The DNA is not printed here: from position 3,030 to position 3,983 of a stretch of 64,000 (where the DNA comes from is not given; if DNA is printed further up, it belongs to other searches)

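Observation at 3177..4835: HMGL-like (LeuA-type) catalytic domain fused to a YrdC/Sua5 domain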

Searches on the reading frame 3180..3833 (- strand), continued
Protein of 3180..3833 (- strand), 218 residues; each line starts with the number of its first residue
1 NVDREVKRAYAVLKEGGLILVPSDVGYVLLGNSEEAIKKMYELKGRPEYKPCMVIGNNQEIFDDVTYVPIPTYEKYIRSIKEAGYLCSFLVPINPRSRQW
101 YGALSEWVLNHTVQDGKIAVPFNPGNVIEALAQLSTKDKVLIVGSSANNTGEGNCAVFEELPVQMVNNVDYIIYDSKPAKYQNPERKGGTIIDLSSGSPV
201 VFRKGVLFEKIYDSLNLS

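Call 82: search_protein_families(library=ncbifam, proteins=[L017:3803-5023:+, L017:5762-6898:+, L017:6918-7664:+, L017:7684-8406:+, L017:9638-11011:+, L017:11735-12385:+, L017:11011-11709:+, L017:8428-9630:+], max_evalue=0.00001)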
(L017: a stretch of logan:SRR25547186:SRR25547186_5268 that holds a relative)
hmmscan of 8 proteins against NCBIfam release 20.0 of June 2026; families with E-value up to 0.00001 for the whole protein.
L017:3803-5023:+ (407 aa): 27 families (the best 25 are shown)
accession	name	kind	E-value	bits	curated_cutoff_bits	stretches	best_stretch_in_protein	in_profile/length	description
NF002086.0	PRK00915.1-3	equivalog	8.8e-121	403.9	532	1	6-364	4-363/516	2-isopropylmalate synthase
TIGR00973.1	leuA_bact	equivalog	2.5e-109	366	598.7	1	9-363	2-357/494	2-isopropylmalate synthase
NF002087.0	PRK00915.1-4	equivalog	2.3e-106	356.3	729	1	8-363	6-363/516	2-isopropylmalate synthase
NF002085.0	PRK00915.1-2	subfamily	1.4e-101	340.7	517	1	5-389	10-383/504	2-isopropylmalate synthase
NF002088.0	PRK00915.1-5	equivalog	8.1e-98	328.1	697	1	7-360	2-356/514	2-isopropylmalate synthase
TIGR02090.1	LEU1_arch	subfamily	1.4e-92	310.6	484.75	1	9-363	1-344/363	isopropylmalate/citramalate/homocitrate synthases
NF002084.0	PRK00915.1-1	equivalog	1.4e-90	304.3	748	1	7-364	3-361/523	2-isopropylmalate synthase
NF041069.1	IPMS_Sufob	equivalog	2.1e-88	297.1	600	1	9-349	1-333/371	isopropylmalate synthase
TIGR02660.1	nifV_homocitr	equivalog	1.7e-81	274.3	462.9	1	9-363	2-345/365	homocitrate synthase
TIGR02146.1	LysS_fung_arch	equivalog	3.7e-70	236.9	413.55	1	11-363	1-342/344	homocitrate synthase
NF042434.1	IPMS_Lepto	equivalog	1.1e-51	176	500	1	6-338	3-332/374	2-isopropylmalate synthase LeuA2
TIGR00977.1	citramal_synth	equivalog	1.1e-46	159.3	450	1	9-348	2-346/526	citramalate synthase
NF042433.1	CitmalDyn_Leptosp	equivalog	4.1e-32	111.4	950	1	6-354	5-352/514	(R)-citramalate synthase CimA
NF006049.0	PRK08195.1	subfamily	2.9e-25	89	229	1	165-255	159-249/344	4-hyroxy-2-oxovalerate/4-hydroxy-2-oxopentanoic acid aldolase,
NF002991.1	PRK03739.1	subfamily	1.1e-24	87.1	455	1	14-309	32-340/550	2-isopropylmalate synthase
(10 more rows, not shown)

L017:5762-6898:+ (379 aa): 0 families

L017:6918-7664:+ (249 aa): 1 family
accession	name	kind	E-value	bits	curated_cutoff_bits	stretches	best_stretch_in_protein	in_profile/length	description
TIGR04305.1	fol_rel_CADD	subfamily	7.3e-23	81.3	200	1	28-209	7-184/212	CADD family putative folate metabolism protein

L017:7684-8406:+ (241 aa): 2 families
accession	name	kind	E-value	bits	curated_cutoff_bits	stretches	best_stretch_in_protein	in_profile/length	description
TIGR00057.1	TIGR00057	equivalog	5.4e-38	130.2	123.2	1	14-210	10-200/202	L-threonylcarbamoyladenylate synthase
NF007919.1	PRK10634.1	equivalog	1.7e-14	53.7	175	1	19-163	2-147/176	L-threonylcarbamoyladenylate synthase type 1 TsaC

L017:9638-11011:+ (458 aa): 19 families
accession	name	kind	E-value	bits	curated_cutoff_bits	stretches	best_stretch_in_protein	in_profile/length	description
NF009116.0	PRK12466.1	subfamily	3.1e-192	639.3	531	1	2-455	4-465/472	3-isopropylmalate dehydratase large subunit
NF004016.0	PRK05478.1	subfamily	3e-187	622.8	510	1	1-455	2-463/468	3-isopropylmalate dehydratase large subunit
TIGR00170.1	leuC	equivalog_domain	4e-165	549.9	560.25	1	1-454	1-462/466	3-isopropylmalate dehydratase large subunit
NF001614.1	PRK00402.1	subfamily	2.8e-106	355.7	385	2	4-302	2-284/415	aconitase/3-isopropylmalate dehydratase large subunit family protein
TIGR01343.1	hacA_fam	subfamily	2.4e-95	319.5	385.7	2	4-300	1-279/412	homoaconitate hydratase family protein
TIGR02086.1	IPMI_arch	subfamily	4.7e-86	289.1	410.15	2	4-301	2-278/411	3-isopropylmalate dehydratase/homoaconitate hydratase family large subunit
NF040615.1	HacA_Meth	equivalog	1.3e-79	267.8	550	2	4-301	2-287/419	homoaconitase large subunit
NF005558.0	PRK07229.1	equivalog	3.3e-76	257.2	612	1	1-456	1-413/647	aconitate hydratase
TIGR02083.1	LEU2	equivalog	9.8e-74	248.7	610.65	2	5-302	3-284/419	3-isopropylmalate dehydratase large subunit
TIGR01342.1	acon_putative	hypoth_equivalog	5.6e-53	180.1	719.15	2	87-302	79-280/655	putative aconitate hydratase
TIGR01340.1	aconitase_mito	equivalog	3.7e-41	141.3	825.35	1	80-452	111-472/745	aconitate hydratase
NF006757.0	PRK09277.1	subfamily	6.4e-35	120.1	686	1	84-453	169-559/888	aconitate hydratase AcnA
NF009520.0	PRK12881.1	subfamily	1.7e-34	118.7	905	1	79-453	162-560/893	aconitate hydratase AcnA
TIGR00139.1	h_aconitase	equivalog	7.5e-30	103.9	529.9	1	90-456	88-455/709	homoaconitase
TIGR01341.1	aconitase_1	equivalog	3.3e-27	94.6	945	1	123-453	190-550/876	aconitate hydratase AcnA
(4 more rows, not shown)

L017:11735-12385:+ (217 aa): 14 families
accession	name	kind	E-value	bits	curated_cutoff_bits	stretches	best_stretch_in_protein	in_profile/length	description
NF002458.0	PRK01641.1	subfamily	7.8e-65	218.2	167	1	5-202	4-200/202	3-isopropylmalate dehydratase small subunit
TIGR00171.1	leuD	equivalog_domain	1.1e-49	168.9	116.25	1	4-188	3-188/188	3-isopropylmalate dehydratase small subunit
TIGR02087.1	LEUD_arch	subfamily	4.2e-15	55.8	108.95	1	19-125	9-103/157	LeuD/DmdB family oxidoreductase small subunit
NF040604.2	HacB_Meth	equivalog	3.6e-14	52.9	230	1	19-122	13-105/159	homoaconitase small subunit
NF040625.1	HacB2_Meth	equivalog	1e-13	51.1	230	1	19-124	14-107/161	homoaconitase small subunit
TIGR02084.1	leud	equivalog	7.9e-11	41.9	245.85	1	19-117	9-96/156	3-isopropylmalate dehydratase small subunit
NF005558.0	PRK07229.1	equivalog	9.9e-11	40.9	612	1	57-129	514-586/647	aconitate hydratase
NF010629.0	PRK14023.1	equivalog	2e-10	40.7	229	1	56-119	40-100/166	homoaconitate hydratase small subunit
TIGR01342.1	acon_putative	hypoth_equivalog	1.8e-09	36.4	719.15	1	17-129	478-589/655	putative aconitate hydratase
NF006757.0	PRK09277.1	subfamily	5.8e-08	30.9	686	1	71-126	760-815/888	aconitate hydratase AcnA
TIGR00139.1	h_aconitase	equivalog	1.9e-07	29.9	529.9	1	66-119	579-632/709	homoaconitase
NF009520.0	PRK12881.1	subfamily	2.5e-07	28.8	905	1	67-125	761-819/893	aconitate hydratase AcnA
TIGR01341.1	aconitase_1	equivalog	4.2e-07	28.1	945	1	71-133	751-813/876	aconitate hydratase AcnA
TIGR01340.1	aconitase_mito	equivalog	3.8e-06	25.5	825.35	1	70-129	624-684/745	aconitate hydratase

L017:11011-11709:+ (233 aa): 0 families

L017:8428-9630:+ (401 aa): 11 families
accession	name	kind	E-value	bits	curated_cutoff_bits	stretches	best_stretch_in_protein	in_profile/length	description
NF012174.0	tet_MFS_A_B_C_D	equivalog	3.2e-14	52.6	475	1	7-372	7-376/382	Tet(A)/Tet(B)/Tet(C) family tetracycline efflux MFS transporter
NF012188.1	tet_MFS_Y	exception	4.3e-11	42.5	820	1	7-196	8-195/391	tetracycline efflux MFS transporter Tet(Y)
NF012190.1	tet_MFS_B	exception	5.8e-09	35.4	850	1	7-372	8-383/400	tetracycline efflux MFS transporter Tet(B)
TIGR00880.1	2_A_01_02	superfamily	1.2e-08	35.2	131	1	48-181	9-139/141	multidrug resistance protein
TIGR00711.1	efflux_EmrB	subfamily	2.8e-08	32.9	230.2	0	214-326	268-385/485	DHA2 family efflux MFS transporter permease subunit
NF012207.0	tet_MFS_H_J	exception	3.1e-08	33.1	700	1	7-153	8-153/392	Tet(H)/Tet(J) family tetracycline efflux MFS transporter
NF012194.0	tet_MFS_J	exception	6.4e-08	31.9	870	1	7-152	8-152/398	tetracycline efflux MFS transporter Tet(J)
NF012186.0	tet_MFS_D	exception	8.4e-08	31.6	775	1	8-362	9-366/394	tetracycline efflux MFS transporter Tet(D)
NF012187.0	tet_MFS_E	exception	4.7e-07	29.2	820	1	8-379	9-392/405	tetracycline efflux MFS transporter Tet(E)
NF012195.0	tet_MFS_H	exception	9.5e-07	28.2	840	1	7-154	8-154/392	tetracycline efflux MFS transporter Tet(H)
NF045684.1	tet_MFS_65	exception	1.1e-06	28.1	800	1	9-183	3-176/383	tetracycline efflux MFS transporter Tet(65)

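Call 90: search_solved_structures(query=L022:1933-2820:-, max_evalue=0.01)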
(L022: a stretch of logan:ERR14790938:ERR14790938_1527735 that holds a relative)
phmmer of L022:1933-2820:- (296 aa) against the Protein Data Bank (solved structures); distinct sequences matched with E-value up to 0.01: 0.
